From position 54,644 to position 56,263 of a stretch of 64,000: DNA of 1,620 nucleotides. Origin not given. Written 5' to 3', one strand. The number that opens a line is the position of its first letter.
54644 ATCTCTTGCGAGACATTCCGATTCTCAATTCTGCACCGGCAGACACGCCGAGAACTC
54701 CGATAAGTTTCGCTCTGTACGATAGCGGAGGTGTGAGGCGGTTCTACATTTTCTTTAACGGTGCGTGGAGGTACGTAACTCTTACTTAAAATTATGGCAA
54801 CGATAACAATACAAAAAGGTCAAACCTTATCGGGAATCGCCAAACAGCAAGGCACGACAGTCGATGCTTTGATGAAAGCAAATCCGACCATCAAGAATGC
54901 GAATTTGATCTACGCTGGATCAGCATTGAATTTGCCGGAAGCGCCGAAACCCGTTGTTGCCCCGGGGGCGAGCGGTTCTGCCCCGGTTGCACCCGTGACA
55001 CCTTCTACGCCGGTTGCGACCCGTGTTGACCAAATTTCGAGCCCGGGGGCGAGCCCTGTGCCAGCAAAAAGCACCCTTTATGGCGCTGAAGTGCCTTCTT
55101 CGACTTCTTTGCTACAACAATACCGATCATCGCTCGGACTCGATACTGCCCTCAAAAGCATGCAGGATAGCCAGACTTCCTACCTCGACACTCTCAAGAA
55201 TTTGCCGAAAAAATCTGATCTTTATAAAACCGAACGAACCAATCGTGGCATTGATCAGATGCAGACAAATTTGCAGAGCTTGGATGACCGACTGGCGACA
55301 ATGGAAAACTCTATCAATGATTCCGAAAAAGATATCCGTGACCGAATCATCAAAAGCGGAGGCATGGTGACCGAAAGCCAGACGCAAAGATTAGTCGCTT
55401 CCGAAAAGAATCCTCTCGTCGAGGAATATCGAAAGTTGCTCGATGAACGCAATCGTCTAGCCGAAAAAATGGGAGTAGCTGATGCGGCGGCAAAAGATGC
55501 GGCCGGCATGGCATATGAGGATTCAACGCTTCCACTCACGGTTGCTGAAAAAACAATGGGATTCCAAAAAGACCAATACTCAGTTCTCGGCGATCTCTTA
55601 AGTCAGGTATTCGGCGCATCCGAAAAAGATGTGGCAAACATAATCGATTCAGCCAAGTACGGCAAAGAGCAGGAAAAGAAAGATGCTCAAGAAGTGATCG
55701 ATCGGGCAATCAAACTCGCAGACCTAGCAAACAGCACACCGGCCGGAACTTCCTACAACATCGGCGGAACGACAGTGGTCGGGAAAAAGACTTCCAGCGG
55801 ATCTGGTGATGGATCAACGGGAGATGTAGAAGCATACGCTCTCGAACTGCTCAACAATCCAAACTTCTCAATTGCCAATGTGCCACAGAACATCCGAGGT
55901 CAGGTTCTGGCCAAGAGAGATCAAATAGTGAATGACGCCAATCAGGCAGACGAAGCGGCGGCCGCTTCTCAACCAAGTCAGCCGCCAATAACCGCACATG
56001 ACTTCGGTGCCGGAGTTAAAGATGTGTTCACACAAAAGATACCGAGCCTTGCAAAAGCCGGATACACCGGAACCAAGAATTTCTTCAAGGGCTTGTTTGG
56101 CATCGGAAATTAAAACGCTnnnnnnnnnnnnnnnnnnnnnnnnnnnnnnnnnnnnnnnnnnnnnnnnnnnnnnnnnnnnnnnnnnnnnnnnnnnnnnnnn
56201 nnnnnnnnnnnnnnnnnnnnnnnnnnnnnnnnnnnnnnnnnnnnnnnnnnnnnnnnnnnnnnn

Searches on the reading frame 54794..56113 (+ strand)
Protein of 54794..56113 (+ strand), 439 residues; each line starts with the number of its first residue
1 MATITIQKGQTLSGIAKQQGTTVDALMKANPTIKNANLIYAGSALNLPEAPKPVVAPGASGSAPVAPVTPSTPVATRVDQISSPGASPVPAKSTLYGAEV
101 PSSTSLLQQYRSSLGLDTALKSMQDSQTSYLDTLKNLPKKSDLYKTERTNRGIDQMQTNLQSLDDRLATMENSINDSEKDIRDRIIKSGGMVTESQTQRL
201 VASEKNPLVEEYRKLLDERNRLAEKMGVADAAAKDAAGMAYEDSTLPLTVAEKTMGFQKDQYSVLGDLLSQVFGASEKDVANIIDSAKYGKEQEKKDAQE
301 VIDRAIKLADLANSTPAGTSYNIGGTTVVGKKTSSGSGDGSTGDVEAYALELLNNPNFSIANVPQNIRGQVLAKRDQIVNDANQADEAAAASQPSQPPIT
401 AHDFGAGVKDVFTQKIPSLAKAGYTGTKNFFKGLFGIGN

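Call 5: search_protein_families(library=pfam, proteins=[window:54794-56113:+], max_evalue=0.1)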
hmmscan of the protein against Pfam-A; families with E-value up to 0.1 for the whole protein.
window:54794-56113:+ (439 aa): 6 families
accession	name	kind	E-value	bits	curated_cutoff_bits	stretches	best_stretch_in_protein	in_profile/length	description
PF01476.26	LysM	-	7.7e-12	45.4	20.9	1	4-48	1-43/43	LysM domain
PF23472.1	LysM2_CERK1_LYK3_4_5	-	0.0096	16.2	27.4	1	2-48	6-54/56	LYK3/4/5 LysM2 domain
PF16526.10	CLZ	-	0.018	15.9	26.7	1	145-186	25-66/71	C-terminal leucine zipper domain of cyclic nucleotide-gated channels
PF24616.1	DUF7624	-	0.022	15.2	27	0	99-126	54-81/134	Domain of unknown function (DUF7624)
PF03961.19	FapA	-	0.082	12.9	31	0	153-245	149-246/272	Flagellar Assembly Protein A beta solenoid domain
PF05119.17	Terminase_4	-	0.088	13.7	24.7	0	182-229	40-84/98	Phage terminase, small subunit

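Call 6: search_protein_families(library=phrogs, proteins=[window:54794-56113:+], max_evalue=0.01)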
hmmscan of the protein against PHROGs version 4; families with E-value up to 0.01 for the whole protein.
window:54794-56113:+ (439 aa): 10 families
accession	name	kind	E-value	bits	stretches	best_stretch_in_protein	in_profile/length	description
phrog_4602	-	other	6.8e-11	43.5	1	3-89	36-124/220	transglycosylase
phrog_380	-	lysis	3.8e-08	33.7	1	3-51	185-238/309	endolysin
phrog_14642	-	lysis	8.6e-08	32.9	1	3-57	28-80/215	endolysin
phrog_291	-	lysis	1.6e-06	28.2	1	3-50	431-477/509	endolysin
phrog_7348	-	lysis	1.3e-05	23.2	1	4-56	2107-2158/2564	endolysin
phrog_13545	-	unknown function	5.8e-05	23.5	1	3-44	274-314/323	-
phrog_2742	-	lysis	0.00018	22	1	3-48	267-311/318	endolysin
phrog_33758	-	unknown function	0.0011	19.8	1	6-46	25-65/173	-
phrog_5182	-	lysis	0.0031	18.2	1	3-53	219-270/321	endolysin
phrog_20780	-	unknown function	0.009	17.2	0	3-45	74-115/117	-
